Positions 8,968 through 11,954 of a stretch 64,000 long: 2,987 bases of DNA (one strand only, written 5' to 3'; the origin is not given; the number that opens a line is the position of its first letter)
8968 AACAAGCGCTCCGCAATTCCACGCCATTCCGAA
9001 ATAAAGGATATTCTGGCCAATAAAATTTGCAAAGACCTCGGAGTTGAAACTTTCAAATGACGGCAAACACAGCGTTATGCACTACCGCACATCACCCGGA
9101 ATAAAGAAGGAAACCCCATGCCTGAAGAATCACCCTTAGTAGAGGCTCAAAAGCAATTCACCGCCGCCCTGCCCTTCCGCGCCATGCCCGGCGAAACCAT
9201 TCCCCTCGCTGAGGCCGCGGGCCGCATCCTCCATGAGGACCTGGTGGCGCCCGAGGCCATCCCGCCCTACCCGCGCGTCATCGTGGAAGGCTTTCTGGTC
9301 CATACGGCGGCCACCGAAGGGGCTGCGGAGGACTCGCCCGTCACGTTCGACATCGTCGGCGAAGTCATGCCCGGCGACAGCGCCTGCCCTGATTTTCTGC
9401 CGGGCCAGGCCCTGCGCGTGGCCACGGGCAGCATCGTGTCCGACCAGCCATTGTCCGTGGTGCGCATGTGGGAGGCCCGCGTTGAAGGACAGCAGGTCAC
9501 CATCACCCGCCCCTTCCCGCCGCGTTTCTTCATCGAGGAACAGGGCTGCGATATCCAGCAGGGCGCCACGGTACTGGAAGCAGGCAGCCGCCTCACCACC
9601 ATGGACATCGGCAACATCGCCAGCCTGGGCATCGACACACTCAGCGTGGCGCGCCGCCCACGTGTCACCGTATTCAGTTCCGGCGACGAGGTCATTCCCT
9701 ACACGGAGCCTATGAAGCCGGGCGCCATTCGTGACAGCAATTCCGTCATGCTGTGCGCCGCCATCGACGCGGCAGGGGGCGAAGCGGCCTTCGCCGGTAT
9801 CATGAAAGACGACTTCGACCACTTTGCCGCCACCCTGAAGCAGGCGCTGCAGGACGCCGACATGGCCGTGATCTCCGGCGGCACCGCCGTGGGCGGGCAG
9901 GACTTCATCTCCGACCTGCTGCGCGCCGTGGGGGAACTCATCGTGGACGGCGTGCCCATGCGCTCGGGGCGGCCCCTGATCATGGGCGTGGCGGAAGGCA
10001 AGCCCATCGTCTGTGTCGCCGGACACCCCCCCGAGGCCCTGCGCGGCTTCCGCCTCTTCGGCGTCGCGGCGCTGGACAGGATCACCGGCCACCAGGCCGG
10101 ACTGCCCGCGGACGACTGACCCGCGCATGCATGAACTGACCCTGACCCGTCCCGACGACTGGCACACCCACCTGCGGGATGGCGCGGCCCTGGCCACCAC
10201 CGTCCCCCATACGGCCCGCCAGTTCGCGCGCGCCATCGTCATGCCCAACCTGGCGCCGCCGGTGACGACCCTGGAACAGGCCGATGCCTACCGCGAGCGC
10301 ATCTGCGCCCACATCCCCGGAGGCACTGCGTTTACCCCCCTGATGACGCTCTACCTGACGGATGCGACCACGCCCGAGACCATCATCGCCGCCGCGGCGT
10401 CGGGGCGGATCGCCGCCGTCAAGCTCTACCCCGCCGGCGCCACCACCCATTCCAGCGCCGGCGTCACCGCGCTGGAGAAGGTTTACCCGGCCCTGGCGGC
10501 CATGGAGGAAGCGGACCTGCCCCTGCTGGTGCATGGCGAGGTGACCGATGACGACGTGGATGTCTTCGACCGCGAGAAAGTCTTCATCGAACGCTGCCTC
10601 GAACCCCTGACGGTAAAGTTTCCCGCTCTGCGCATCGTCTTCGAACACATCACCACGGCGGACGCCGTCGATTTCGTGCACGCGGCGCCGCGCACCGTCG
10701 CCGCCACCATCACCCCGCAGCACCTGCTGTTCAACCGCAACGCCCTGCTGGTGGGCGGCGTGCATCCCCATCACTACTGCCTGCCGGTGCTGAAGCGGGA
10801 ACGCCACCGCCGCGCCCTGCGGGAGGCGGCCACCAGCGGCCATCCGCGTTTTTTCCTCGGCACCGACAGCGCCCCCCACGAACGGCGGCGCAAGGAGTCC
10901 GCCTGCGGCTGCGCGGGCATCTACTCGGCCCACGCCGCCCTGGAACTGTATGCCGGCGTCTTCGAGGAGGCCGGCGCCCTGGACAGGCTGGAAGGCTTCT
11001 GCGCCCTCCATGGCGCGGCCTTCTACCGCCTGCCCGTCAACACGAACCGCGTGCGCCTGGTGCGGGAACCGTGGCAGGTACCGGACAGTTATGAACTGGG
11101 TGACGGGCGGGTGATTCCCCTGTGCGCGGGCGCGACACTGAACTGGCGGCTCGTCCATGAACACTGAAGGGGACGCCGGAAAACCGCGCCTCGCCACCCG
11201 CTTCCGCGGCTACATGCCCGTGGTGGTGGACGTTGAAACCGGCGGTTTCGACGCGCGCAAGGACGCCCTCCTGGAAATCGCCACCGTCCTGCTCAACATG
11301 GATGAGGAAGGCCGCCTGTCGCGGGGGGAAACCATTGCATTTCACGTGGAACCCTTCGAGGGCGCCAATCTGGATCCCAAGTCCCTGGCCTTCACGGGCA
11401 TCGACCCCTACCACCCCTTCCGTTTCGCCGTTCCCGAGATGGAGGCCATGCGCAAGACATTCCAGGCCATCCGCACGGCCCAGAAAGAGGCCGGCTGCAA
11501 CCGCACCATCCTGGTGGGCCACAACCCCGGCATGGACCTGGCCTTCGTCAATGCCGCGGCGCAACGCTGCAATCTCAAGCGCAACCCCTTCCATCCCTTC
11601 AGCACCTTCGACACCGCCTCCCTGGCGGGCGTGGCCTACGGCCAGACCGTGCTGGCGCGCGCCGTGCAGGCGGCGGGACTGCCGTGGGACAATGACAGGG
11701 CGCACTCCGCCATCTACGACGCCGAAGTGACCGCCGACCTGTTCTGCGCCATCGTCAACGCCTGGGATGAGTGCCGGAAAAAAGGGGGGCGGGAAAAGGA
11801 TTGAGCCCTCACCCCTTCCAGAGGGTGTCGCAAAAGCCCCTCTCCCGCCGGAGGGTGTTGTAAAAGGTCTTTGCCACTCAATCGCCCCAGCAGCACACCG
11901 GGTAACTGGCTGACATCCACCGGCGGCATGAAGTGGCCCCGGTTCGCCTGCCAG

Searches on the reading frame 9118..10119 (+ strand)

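Call 4: search_protein_families(library=pfam, proteins=[window:9118-10119:+], max_evalue=0.01)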
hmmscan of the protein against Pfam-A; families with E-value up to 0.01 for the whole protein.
window:9118-10119:+ (333 aa): 2 families
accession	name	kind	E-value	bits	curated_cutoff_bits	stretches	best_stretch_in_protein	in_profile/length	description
PF03453.22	MoeA_N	-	1.2e-25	90.5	30.8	1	8-171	4-160/160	MoeA N-terminal region (domain I and II)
PF00994.29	MoCF_biosynth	-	3.3e-22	79.2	26.6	1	185-319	2-142/144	Probable molybdopterin binding domain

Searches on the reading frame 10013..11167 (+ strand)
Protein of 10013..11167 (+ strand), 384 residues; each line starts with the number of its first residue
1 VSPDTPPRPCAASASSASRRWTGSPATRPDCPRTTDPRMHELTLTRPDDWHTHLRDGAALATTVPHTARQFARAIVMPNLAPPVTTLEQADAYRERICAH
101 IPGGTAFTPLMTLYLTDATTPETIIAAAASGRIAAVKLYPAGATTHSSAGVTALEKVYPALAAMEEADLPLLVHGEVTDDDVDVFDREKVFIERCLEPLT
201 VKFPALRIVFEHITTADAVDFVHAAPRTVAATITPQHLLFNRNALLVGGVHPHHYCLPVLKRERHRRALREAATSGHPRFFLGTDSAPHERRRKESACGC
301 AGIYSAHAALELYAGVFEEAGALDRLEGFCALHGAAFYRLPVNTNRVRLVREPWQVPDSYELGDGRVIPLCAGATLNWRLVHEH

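Call 4: search_protein_families(library=pfam, proteins=[window:10013-11167:+], max_evalue=0.01)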
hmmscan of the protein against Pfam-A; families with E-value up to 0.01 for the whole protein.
window:10013-11167:+ (384 aa): 2 families
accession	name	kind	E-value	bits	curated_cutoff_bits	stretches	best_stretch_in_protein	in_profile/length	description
PF01979.26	Amidohydro_1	-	1.5e-14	54.5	25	1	49-340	8-300/345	Amidohydrolase family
PF04909.20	Amidohydro_2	-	5.3e-07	30.1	26.4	1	49-224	23-190/289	Amidohydrolase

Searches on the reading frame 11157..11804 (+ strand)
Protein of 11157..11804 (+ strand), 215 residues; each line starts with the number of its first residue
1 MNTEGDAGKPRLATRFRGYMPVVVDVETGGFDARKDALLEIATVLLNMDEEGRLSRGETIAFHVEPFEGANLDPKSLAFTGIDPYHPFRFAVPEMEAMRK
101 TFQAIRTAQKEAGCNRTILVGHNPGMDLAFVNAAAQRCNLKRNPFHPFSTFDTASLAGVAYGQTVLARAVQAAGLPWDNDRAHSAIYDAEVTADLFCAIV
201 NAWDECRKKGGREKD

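Call 4: search_protein_families(library=pfam, proteins=[window:11157-11804:+], max_evalue=0.01)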
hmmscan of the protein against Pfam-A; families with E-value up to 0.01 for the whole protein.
window:11157-11804:+ (215 aa): 3 families
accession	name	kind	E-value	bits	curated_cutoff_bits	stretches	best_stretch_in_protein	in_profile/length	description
PF00929.31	RNase_T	-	2.3e-23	84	24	1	22-196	1-164/164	Exonuclease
PF16473.11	Rv2179c-like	-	0.0053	16.9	27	0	110-199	93-176/177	3'-5' exoribonuclease Rv2179c-like domain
PF21762.3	DEDDh_C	-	0.0054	17.3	27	1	97-195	88-184/188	DNA polymerase III subunit epsilon-like, C-terminal domain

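Call 11: find_related_loci(query=window:11157-11804:+, collection=genome_contigs, flank=10000)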
Query window:11157-11804:+ (215 aa) in genome_contigs; peptide patterns used: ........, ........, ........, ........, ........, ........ (x = any residue, [..] = any of these).
600 stretches matched a pattern (row limit reached: there are more); 591 encode a relative of the query (tblastn E <= 1e-3); the best 80 are kept; 80 distinct loci.
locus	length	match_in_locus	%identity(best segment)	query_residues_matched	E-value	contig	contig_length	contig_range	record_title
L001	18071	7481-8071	69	9-205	6e-93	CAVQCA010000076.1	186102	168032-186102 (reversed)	MAG: uncultured Gammaproteobacteria bacterium isolate MFD02923.bin.2.38 genome assembly, contig: contig_24538, whole gen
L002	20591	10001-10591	69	9-205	2e-92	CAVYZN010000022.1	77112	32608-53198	MAG: uncultured Gammaproteobacteria bacterium isolate MFD02199.bin.2.112 genome assembly, contig: contig_55532, whole ge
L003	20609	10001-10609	66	1-205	1e-90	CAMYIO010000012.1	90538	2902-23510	MAG: uncultured Ectothiorhodospiraceae bacterium isolate FCS_Gamma_055 genome assembly, contig: scaffold_508, whole geno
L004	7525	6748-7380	64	1-211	9e-90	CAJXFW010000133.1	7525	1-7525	MAG TPA_asm: uncultured Thiogranum sp. isolate SRR4028170_bin.1_MetaBAT_v2.12.1_MAG genome assembly, contig: NODE_3187_l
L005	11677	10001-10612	66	1-204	7e-90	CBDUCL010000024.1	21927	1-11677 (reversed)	MAG TPA_asm: uncultured Chromatiales bacterium isolate ERR2431959_binner123_Refined_29 genome assembly, contig: ERZ23878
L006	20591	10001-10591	65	9-205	1e-89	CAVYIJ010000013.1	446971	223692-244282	MAG: uncultured Halobacteria archaeon isolate MFD03551.bin.2.20 genome assembly, contig: contig_37013, whole genome shot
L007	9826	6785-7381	66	11-209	4e-89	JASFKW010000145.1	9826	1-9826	MAG: Gammaproteobacteria bacterium isolate D0817M02metaG_Bin_8 D0817M02metaG_FD_scaffold_2973_c1, whole genome shotgun s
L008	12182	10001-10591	68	9-205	2e-88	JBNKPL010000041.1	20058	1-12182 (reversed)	MAG: Sedimenticolaceae bacterium isolate G1.bin.9.strict NODE_41_length_20058_cov_7.404234, whole genome shotgun sequenc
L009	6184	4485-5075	67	9-205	1e-88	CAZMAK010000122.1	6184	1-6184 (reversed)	MAG TPA_asm: uncultured Ectothiorhodospiraceae bacterium isolate SRP214966_co3_30 genome assembly, contig: NODE_24113_le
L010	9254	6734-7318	68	9-203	1e-87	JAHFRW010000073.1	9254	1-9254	MAG: Gammaproteobacteria bacterium isolate nzgw583 NODE_2356_length_9255_cov_6.707357, whole genome shotgun sequence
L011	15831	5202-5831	66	1-209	6e-88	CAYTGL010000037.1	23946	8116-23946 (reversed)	MAG TPA_asm: uncultured Chromatiales bacterium isolate SRP344714_co2_391 genome assembly, contig: NODE_5374_length_23946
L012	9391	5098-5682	65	9-203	4e-87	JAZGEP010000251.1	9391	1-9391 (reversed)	MAG: Methylococcales bacterium isolate SCS4bin.24 SCS4bin.24_251, whole genome shotgun sequence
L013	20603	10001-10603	65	3-203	5e-87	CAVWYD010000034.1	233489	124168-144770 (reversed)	MAG: uncultured Gammaproteobacteria bacterium isolate MFD03551.bin.3.65 genome assembly, contig: contig_8171, whole geno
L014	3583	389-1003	65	1-204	9e-88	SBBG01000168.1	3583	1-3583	MAG: Gammaproteobacteria bacterium isolate Bin_2_1_1 Ba_contig32451, whole genome shotgun sequence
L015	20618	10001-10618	63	4-209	8e-87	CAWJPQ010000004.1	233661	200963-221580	MAG: uncultured Gammaproteobacteria bacterium isolate MFD02923.bin.2.11 genome assembly, contig: contig_19637, whole gen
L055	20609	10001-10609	61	8-210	2e-81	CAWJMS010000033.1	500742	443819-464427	MAG: uncultured Gammaproteobacteria bacterium isolate MFD02809.bin.2.314 genome assembly, contig: contig_56303, whole ge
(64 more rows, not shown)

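Call 12: find_encoding_contigs(protein=window:11157-11804:+, flank=10000, max_places=10)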
Protein window:11157-11804:+ (215 aa): 1 contig read that carries it; 1 place shown.
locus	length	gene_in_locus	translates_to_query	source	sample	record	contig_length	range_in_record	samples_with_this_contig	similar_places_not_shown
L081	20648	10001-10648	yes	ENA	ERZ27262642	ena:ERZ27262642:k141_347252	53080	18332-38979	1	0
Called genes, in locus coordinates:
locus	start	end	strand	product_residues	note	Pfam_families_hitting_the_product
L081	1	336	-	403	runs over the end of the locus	PF00764:Arginosuc_synth, PF20979:Arginosuc_syn_C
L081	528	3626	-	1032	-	PF00364:Biotin_lipoyl, PF00364:Biotin_lipoyl, PF02817:E3_binding, PF00198:2-oxoacid_dh, PF07992:Pyr_redox_2, PF13738:Pyr_redox_3 (weak), PF00070:Pyr_redox, PF02852:Pyr_redox_dim, +8 more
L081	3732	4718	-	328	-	PF02779:Transket_pyr, PF02780:Transketolase_C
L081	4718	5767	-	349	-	PF00676:E1_dh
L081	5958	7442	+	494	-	PF00883:Peptidase_M17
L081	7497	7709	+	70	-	-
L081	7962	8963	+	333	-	PF03453:MoeA_N, PF00994:MoCF_biosynth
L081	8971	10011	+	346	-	PF01979:Amidohydro_1, PF04909:Amidohydro_2 (weak)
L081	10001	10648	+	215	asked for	PF00929:RNase_T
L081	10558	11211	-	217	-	-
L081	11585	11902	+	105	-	PF00717:Peptidase_S24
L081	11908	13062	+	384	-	PF22560:GMT-wHTH (weak)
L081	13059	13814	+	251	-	PF07505:DUF5131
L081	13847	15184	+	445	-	PF22560:GMT-wHTH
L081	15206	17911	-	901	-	PF04851:ResIII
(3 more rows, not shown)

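Call 59: search_protein_families(library=pfam, proteins=[L055:10781-12184:+, L055:13254-15098:-, L055:14517-16370:+, L055:16860-18242:-, L055:18241-19410:+], max_evalue=1)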
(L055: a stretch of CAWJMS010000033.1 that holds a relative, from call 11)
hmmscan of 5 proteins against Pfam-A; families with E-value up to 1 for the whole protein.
L055:10781-12184:+ (467 aa): 1 family
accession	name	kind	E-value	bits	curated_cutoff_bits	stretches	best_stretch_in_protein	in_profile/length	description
PF00569.23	ZZ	-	0.21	11.9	21.4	1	198-215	8-26/45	Zinc finger, ZZ type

L055:13254-15098:- (614 aa): 1 family
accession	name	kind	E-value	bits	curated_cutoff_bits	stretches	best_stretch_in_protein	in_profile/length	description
PF14907.12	NTP_transf_5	-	1.3e-34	120.3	31.2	1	268-520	3-248/249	Uncharacterised nucleotidyltransferase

L055:14517-16370:+ (617 aa): 4 families
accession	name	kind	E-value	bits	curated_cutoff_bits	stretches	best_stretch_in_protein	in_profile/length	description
PF00733.27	Asn_synthase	-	9.7e-40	137.7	21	1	230-596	3-346/354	Asparagine synthase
PF13537.11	GATase_7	-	2.7e-33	115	25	1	42-155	7-123/123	Glutamine amidotransferase domain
PF13522.11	GATase_6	-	4e-30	104.9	27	1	20-149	1-130/130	Glutamine amidotransferase domain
PF12481.13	DUF3700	-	7e-05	22.8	27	1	57-149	76-171/228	Aluminium induced protein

L055:16860-18242:- (460 aa): 0 families

L055:18241-19410:+ (389 aa): 10 families
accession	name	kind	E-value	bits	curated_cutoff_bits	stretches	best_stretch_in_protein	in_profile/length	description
PF13649.12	Methyltransf_25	-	2.8e-07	31.6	27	1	39-135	1-97/97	Methyltransferase domain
PF06325.19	PrmA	-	1.8e-05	24.8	22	1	26-138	152-257/296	Ribosomal protein L11 methyltransferase (PrmA)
PF08241.18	Methyltransf_11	-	6e-05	24.1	21.2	1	40-138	1-94/95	Methyltransferase domain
PF13489.12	Methyltransf_23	-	8e-05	22.9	27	1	34-137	21-114/164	Methyltransferase domain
PF22528.1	PRMT_C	-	0.00068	20.1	27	1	144-281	5-142/164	Arginine methyltransferase oligomerization subdomain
PF01728.25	FtsJ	-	0.0041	17.5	24.1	1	33-66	19-53/181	FtsJ-like methyltransferase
PF08242.18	Methyltransf_12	-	0.005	18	30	1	40-136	1-97/98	Methyltransferase domain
PF13847.12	Methyltransf_31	-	0.0098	16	27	1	35-140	3-110/145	Methyltransferase domain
PF01135.25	PCMT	-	0.013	15.7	20.3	1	12-56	52-94/210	Protein-L-isoaspartate(D-aspartate) O-methyltransferase (PCMT)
PF13578.12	Methyltransf_24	-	0.13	13.6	26.3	1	40-137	1-100/105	Methyltransferase domain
